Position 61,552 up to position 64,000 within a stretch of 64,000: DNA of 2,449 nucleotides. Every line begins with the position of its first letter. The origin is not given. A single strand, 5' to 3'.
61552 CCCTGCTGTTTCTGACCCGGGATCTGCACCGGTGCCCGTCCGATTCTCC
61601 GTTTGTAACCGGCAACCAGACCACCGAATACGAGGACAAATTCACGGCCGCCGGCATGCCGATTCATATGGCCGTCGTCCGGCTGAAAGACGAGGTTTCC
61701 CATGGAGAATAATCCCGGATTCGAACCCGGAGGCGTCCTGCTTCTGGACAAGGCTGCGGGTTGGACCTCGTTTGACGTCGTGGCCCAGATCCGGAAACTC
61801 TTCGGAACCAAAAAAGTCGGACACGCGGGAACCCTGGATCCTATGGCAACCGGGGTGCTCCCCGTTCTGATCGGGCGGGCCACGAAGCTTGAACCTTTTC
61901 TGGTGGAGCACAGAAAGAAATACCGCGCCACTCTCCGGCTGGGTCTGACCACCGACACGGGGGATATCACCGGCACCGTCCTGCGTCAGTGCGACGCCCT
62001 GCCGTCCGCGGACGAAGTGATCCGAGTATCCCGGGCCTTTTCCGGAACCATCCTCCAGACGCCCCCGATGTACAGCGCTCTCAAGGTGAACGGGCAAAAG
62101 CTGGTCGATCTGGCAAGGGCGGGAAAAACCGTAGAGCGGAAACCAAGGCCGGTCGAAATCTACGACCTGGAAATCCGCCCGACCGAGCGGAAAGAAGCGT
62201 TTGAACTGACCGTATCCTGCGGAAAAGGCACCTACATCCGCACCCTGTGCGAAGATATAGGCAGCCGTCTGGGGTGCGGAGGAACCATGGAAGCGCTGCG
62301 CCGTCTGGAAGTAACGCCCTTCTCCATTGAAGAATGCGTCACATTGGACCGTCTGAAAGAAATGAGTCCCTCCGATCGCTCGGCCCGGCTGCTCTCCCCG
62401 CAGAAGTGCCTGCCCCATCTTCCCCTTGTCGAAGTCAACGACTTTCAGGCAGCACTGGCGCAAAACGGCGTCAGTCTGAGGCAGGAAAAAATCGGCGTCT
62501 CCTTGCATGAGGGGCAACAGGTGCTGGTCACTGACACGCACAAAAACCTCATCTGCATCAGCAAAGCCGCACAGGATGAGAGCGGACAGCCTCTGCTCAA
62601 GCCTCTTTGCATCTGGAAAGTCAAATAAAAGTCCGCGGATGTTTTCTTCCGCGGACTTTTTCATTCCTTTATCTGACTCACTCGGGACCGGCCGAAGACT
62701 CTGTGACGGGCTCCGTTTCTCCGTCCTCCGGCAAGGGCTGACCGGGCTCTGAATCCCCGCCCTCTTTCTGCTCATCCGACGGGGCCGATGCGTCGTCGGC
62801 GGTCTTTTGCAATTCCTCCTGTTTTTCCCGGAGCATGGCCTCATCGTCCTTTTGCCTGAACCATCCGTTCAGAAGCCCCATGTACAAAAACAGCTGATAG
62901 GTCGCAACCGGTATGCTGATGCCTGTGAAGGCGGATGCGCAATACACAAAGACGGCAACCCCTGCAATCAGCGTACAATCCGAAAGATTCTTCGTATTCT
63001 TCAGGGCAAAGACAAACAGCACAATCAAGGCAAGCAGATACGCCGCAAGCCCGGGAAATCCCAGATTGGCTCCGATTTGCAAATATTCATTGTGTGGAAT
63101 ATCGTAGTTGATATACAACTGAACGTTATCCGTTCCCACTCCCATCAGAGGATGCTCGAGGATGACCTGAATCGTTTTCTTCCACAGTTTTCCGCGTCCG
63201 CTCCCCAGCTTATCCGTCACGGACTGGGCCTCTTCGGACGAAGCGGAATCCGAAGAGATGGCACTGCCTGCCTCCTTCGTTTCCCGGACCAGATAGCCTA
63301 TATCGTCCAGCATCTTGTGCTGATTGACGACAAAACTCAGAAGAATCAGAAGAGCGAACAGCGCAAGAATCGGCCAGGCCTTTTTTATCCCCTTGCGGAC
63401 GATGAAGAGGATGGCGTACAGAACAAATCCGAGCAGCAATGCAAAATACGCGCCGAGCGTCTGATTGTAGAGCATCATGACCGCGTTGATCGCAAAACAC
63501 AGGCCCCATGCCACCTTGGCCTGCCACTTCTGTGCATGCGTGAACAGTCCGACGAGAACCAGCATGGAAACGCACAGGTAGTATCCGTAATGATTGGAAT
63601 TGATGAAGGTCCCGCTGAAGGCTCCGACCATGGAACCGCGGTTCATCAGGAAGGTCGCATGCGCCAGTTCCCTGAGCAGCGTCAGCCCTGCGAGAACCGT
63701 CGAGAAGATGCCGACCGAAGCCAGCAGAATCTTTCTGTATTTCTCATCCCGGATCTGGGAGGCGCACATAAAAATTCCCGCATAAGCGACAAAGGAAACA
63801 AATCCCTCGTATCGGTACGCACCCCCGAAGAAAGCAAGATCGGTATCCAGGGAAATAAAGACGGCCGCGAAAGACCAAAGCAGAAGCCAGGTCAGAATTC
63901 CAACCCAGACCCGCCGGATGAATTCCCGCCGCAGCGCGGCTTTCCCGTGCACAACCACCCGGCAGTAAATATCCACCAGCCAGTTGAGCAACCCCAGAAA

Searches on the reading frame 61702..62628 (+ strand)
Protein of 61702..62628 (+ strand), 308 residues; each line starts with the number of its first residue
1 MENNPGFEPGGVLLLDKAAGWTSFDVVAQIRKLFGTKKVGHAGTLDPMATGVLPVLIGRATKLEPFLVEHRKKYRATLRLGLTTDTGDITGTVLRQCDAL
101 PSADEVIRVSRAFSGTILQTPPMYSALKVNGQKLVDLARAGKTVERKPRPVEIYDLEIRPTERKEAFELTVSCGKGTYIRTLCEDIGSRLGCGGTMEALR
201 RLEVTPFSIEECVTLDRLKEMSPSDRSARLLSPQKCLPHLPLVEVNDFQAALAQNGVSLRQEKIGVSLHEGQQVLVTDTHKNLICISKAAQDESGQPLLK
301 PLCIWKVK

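Call 22: search_protein_families(library=pfam, proteins=[window:61702-62628:+], max_evalue=0.0001)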
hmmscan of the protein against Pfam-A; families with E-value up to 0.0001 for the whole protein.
window:61702-62628:+ (308 aa): 2 families
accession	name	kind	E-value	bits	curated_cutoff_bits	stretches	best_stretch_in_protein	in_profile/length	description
PF01509.24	TruB_N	-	1.1e-52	178.9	27.3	1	31-179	1-149/149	TruB family pseudouridylate synthase (N terminal domain)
PF16198.10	TruB_C_2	-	7.1e-15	55.3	29.3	1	180-221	1-42/66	tRNA pseudouridylate synthase B C-terminal domain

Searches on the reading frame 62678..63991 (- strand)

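Call 22: search_protein_families(library=pfam, proteins=[window:62678-63991:-], max_evalue=0.0001)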
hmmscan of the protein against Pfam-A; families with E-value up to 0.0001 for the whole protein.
window:62678-63991:- (437 aa): 1 family
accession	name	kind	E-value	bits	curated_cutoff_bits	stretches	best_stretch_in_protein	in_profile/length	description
PF04932.20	Wzy_C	-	7.6e-21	74.9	31.7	1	165-319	2-149/149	O-Antigen ligase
